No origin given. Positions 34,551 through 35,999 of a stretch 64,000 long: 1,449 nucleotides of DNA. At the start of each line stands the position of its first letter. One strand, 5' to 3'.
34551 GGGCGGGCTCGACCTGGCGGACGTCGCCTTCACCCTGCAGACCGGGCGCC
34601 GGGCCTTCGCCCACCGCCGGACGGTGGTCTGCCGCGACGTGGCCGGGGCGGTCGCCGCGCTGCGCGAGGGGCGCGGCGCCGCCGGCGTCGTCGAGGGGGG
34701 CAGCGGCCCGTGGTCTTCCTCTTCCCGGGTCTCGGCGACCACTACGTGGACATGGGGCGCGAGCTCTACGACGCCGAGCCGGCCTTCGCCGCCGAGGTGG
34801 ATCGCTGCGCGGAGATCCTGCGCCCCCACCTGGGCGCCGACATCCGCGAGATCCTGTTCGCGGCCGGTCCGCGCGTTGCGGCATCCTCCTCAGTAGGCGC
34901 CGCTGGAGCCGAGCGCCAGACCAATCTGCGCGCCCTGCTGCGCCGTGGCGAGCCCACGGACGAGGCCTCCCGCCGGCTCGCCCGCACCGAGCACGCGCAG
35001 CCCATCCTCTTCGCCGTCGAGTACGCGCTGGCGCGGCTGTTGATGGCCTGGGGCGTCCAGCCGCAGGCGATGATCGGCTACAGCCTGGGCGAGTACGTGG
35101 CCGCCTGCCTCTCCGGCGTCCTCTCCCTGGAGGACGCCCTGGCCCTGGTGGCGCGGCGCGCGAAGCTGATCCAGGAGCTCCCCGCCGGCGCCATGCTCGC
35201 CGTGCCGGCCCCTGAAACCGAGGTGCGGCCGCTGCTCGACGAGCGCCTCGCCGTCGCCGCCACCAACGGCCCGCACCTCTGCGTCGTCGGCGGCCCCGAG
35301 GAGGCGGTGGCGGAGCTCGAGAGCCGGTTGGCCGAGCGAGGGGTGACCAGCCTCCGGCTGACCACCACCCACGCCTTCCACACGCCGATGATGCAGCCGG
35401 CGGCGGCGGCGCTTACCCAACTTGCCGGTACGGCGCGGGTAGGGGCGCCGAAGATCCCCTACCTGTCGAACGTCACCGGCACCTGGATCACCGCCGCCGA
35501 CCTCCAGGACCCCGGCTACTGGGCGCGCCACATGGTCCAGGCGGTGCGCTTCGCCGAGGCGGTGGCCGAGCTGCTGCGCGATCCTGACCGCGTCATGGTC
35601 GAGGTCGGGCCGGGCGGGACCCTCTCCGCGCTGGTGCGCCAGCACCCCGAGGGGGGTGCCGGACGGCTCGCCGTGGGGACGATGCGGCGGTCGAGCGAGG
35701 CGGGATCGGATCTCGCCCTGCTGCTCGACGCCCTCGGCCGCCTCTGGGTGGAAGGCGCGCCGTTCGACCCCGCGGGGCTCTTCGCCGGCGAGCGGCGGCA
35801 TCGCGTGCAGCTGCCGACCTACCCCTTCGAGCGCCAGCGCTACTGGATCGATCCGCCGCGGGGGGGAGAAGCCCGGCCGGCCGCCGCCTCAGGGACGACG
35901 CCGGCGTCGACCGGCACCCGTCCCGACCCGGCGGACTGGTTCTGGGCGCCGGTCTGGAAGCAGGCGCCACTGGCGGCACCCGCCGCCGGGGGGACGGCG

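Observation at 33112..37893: The single PKS module is fragmented by three frameshifts, each inside a G6-G7 run, and carries degenerate-looking AT and KR active sites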

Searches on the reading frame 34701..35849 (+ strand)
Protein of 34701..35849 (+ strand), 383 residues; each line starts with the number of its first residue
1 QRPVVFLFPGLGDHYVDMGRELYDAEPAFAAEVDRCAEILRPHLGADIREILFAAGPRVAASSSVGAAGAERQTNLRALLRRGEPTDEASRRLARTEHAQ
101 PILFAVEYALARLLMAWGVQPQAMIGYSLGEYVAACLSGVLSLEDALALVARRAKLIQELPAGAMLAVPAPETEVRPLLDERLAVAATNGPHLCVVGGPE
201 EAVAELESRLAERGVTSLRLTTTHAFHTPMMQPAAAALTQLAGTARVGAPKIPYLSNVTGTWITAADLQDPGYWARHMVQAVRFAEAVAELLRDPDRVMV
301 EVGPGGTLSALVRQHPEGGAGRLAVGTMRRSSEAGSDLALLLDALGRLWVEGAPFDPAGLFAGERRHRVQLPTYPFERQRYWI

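Call 36: search_solved_structures(query=window:34701-35849:+, max_evalue=1e-10, show_alignments=2)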
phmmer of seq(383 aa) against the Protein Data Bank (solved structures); distinct sequences matched with E-value up to 1e-10: 108 (the best 60 are shown).
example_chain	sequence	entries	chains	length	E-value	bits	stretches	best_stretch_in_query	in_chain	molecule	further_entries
8xjy_A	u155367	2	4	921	1.8e-80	274.1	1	86-383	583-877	Polyketide synthase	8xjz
8xju_A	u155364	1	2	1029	2.6e-80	273.6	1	86-383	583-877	Polyketide synthase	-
4qbu_A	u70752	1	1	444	1.8e-76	261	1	87-372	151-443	ZmaA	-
9iyw_A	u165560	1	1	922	1.1e-65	225.5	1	5-383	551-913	Polyketide synthase,GfsA KSQ-AncAT chimeric protein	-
5yda_A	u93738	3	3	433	3.6e-64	220.5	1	102-353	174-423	PKS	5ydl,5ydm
4mz0_A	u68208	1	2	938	4.4e-64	220.3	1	75-383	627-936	CurL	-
8in9_A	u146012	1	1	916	3.3e-60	207.5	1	7-383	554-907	Polyketide synthase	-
7vee_A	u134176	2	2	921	3.3e-60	207.5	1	7-383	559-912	Polyketide synthase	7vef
6iyo_A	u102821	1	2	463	9.9e-58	199.3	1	91-377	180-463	Type I modular polyketide synthase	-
11sz_A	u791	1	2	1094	1.1e-53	186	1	91-383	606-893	6-deoxyerythronolide-B synthase, Erythronolide synthase EryA2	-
7m7i_B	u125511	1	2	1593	2e-49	172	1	87-383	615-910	EryAI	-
7m7j_B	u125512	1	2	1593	2e-49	172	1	87-383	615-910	EryAI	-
7m7f_B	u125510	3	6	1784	2.2e-49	171.9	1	87-383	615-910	EryAI,6-deoxyerythronolide-B synthase EryA3, modules 5 and 6 chimera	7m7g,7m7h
8tjn_B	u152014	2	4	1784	2.2e-49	171.9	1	87-383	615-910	EryAI,6-deoxyerythronolide-B synthase EryA3, modules 5 and 6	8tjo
7s6b_A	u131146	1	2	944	6.1e-44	154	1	94-383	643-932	Polyketide synthase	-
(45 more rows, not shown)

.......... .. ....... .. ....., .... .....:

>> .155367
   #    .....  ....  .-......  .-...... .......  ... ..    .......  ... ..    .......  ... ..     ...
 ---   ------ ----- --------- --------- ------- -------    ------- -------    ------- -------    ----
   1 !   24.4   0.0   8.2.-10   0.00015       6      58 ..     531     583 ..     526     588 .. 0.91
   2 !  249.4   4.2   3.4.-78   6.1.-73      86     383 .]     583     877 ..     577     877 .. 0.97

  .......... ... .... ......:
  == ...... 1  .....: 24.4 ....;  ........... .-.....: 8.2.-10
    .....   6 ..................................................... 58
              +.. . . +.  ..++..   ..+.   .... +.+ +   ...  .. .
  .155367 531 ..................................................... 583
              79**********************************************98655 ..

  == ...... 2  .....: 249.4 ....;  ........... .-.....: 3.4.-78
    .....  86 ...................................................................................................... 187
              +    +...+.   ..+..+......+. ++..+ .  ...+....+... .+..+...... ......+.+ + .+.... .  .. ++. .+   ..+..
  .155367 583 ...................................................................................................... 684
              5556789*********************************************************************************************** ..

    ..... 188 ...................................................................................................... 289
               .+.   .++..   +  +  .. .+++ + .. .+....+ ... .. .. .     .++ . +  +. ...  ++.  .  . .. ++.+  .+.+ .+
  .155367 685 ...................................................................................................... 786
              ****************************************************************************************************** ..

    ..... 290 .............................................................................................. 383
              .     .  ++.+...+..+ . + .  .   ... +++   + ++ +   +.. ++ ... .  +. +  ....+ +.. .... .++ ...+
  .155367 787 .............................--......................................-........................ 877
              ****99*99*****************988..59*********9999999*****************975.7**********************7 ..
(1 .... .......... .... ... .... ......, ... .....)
